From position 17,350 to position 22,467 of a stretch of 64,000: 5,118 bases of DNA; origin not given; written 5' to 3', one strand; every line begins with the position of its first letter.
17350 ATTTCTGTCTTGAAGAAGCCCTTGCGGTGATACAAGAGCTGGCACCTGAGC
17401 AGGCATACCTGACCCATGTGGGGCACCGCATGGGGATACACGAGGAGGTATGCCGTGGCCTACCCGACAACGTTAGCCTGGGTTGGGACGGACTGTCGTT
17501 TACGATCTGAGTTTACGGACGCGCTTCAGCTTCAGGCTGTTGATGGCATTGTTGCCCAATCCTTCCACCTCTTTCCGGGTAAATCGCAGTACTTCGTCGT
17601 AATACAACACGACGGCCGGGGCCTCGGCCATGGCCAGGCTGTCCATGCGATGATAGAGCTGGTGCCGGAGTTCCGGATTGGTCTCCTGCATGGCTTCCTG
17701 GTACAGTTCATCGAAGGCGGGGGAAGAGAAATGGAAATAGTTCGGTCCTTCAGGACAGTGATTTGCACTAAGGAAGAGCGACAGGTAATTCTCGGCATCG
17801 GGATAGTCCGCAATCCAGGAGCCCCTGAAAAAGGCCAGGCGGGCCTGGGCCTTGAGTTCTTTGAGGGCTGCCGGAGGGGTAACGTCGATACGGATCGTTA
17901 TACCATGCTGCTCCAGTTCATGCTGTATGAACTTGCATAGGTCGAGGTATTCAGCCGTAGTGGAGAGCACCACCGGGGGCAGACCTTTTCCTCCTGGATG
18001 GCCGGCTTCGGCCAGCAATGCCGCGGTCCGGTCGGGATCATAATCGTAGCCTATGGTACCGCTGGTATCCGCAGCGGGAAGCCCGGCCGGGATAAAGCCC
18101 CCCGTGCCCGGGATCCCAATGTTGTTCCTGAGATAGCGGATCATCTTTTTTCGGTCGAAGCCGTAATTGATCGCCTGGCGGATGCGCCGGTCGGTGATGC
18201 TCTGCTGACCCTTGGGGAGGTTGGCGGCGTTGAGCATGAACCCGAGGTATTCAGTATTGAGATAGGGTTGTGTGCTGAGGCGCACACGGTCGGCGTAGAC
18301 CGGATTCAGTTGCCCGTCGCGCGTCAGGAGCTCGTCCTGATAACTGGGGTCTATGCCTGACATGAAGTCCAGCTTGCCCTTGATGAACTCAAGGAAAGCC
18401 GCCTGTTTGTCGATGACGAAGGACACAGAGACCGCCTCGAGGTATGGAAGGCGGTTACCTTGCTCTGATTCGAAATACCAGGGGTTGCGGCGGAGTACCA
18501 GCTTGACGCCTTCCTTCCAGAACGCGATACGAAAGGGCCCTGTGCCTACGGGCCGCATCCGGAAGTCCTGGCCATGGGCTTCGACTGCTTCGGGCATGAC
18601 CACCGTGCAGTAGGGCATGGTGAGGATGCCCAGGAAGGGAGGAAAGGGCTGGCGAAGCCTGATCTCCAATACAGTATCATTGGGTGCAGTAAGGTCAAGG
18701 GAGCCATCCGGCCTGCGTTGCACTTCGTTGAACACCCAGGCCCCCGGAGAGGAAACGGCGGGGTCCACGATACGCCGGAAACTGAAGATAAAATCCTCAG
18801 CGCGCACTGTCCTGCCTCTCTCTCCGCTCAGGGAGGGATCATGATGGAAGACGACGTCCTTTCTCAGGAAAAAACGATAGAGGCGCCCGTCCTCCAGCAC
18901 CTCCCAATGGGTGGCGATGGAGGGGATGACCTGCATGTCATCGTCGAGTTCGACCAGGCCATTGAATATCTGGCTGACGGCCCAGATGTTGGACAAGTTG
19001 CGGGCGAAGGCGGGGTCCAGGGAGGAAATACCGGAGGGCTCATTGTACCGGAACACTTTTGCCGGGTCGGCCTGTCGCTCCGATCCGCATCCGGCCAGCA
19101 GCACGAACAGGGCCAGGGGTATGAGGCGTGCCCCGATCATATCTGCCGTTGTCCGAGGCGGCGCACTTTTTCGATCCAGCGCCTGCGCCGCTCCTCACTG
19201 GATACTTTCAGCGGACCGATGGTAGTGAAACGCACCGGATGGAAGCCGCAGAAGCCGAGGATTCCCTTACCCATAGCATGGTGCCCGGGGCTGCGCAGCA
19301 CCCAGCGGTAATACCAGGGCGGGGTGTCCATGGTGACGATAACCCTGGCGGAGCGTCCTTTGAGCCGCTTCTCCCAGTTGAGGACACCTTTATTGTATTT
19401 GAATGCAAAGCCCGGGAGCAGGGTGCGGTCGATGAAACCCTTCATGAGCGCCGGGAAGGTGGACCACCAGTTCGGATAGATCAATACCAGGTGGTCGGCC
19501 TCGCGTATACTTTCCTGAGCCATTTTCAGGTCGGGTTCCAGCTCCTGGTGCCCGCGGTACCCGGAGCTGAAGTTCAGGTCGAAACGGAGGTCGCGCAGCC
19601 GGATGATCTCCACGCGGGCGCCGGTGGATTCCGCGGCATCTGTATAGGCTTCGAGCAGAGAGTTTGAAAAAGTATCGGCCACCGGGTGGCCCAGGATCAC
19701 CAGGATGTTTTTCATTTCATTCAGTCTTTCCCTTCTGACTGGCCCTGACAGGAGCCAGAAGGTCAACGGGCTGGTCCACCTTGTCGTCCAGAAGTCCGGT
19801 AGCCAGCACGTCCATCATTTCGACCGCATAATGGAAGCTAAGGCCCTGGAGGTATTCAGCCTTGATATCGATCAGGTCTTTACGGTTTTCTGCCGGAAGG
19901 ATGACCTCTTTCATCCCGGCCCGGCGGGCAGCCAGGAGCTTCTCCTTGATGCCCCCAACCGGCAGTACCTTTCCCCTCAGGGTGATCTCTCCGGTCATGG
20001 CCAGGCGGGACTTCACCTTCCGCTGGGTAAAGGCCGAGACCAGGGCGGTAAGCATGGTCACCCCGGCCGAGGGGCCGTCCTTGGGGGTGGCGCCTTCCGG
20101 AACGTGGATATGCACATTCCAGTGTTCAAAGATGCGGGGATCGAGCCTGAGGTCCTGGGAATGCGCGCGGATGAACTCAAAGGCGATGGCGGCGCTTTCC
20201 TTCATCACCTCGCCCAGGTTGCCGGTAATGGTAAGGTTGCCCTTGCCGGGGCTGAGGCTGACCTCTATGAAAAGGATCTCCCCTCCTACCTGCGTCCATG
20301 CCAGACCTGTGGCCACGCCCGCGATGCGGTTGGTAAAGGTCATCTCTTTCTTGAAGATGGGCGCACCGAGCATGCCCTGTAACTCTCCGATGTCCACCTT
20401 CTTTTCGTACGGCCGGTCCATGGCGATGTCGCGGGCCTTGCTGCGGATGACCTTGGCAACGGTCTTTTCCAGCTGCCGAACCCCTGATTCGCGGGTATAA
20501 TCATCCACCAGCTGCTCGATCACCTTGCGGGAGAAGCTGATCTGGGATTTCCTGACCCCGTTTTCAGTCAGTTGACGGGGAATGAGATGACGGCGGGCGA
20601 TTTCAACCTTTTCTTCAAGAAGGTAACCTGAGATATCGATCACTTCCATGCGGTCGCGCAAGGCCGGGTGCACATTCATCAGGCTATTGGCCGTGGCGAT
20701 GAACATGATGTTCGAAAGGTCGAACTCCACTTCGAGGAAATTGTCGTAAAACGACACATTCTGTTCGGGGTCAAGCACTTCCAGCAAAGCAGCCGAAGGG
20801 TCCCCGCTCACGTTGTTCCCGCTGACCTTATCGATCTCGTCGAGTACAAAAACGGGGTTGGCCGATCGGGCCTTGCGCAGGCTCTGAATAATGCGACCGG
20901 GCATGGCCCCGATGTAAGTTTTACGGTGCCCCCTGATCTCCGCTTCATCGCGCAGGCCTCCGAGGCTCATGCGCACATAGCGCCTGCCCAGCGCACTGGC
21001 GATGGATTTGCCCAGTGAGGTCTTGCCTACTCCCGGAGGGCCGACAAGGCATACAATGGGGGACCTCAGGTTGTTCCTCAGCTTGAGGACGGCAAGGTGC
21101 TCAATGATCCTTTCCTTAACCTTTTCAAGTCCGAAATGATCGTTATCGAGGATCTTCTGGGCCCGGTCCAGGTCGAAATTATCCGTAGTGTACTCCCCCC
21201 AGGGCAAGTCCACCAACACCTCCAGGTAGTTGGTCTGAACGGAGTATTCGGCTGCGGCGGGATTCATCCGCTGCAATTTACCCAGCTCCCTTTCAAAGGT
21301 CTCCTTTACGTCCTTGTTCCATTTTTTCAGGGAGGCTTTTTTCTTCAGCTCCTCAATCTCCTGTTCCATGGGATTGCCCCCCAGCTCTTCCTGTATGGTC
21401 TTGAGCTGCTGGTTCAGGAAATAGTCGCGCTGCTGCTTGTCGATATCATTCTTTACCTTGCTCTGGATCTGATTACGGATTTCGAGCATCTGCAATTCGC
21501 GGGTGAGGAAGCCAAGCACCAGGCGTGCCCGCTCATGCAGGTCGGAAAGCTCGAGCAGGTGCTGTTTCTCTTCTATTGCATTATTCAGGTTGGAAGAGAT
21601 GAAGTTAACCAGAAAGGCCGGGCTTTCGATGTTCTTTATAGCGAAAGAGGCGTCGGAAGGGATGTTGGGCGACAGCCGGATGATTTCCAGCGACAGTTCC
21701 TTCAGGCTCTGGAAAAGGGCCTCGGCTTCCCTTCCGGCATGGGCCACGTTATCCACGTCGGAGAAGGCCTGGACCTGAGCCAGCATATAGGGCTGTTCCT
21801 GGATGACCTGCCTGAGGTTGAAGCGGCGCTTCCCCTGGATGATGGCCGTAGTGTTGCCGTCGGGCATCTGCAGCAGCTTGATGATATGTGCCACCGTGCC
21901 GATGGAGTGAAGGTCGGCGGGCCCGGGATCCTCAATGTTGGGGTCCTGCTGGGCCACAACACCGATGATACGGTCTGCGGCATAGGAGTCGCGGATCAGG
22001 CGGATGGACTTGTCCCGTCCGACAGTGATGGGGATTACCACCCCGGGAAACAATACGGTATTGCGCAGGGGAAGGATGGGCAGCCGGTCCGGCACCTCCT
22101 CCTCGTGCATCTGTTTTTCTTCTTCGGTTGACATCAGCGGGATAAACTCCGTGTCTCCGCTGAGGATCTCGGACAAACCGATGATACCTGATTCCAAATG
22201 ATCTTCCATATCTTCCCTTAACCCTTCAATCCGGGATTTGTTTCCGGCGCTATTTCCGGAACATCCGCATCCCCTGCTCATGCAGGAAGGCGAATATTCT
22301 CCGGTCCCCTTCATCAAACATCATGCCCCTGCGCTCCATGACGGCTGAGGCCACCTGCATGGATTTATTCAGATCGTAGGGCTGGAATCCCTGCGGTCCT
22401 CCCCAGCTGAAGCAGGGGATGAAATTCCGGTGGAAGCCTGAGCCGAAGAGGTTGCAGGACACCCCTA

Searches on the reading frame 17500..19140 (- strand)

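Call 30: search_protein_families(library=pfam, proteins=[window:17500-19140:-], max_evalue=0.00001)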
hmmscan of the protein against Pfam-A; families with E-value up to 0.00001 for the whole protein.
window:17500-19140:- (546 aa): 1 family
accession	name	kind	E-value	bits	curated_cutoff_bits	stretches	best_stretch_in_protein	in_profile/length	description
PF00496.27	SBP_bac_5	-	3.2e-70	237.5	32.4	1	71-460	2-364/368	Bacterial extracellular solute-binding proteins, family 5 Middle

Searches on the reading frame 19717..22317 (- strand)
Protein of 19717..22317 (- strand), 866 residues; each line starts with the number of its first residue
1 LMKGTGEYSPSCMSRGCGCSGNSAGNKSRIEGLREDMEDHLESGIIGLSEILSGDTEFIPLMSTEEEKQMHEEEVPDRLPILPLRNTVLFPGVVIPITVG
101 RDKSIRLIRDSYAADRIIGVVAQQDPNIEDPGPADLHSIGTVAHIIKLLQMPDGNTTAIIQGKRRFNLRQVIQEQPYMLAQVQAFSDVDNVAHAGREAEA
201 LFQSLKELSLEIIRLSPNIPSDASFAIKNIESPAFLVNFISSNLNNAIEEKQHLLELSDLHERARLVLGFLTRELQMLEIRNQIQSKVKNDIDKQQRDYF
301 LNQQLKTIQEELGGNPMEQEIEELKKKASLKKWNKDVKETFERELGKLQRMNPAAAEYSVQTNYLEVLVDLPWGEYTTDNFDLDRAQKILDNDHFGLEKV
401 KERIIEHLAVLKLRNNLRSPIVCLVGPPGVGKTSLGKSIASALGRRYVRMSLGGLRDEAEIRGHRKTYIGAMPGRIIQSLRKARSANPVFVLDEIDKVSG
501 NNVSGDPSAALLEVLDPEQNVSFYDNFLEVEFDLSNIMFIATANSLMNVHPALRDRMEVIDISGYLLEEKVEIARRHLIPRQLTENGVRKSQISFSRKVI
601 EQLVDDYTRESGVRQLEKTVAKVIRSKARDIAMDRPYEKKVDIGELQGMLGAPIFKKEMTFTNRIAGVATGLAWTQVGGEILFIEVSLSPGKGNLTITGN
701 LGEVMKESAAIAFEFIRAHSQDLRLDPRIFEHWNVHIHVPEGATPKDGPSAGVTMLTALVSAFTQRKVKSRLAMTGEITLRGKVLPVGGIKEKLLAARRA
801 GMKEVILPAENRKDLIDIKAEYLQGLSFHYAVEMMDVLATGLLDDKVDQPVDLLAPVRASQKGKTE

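Call 30: search_protein_families(library=pfam, proteins=[window:19717-22317:-], max_evalue=0.00001)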
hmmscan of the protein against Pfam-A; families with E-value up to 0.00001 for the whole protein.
window:19717-22317:- (866 aa): 6 families
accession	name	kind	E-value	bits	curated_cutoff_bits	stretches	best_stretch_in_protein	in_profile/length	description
PF05362.19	Lon_C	-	2.1e-81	272.8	21.1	1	641-842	2-203/205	Lon protease (S16) C-terminal proteolytic domain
PF02190.22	LON_substr_bdg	-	7.8e-48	163.5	28.7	1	79-273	2-200/200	ATP-dependent protease La (LON) substrate-binding domain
PF00004.35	AAA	-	2.8e-26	93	21.2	1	422-560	1-126/131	ATPase family associated with various cellular activities (AAA)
PF22667.2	Lon_lid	-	2e-17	63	27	1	585-635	2-52/57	Lon protease AAA+ ATPase lid domain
PF07728.20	AAA_5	-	2e-11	44.5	22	1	422-557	2-139/139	AAA domain (dynein-related subfamily)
PF13541.12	ChlI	-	8.8e-09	35.7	27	1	684-811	1-121/121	Subunit ChlI of Mg-chelatase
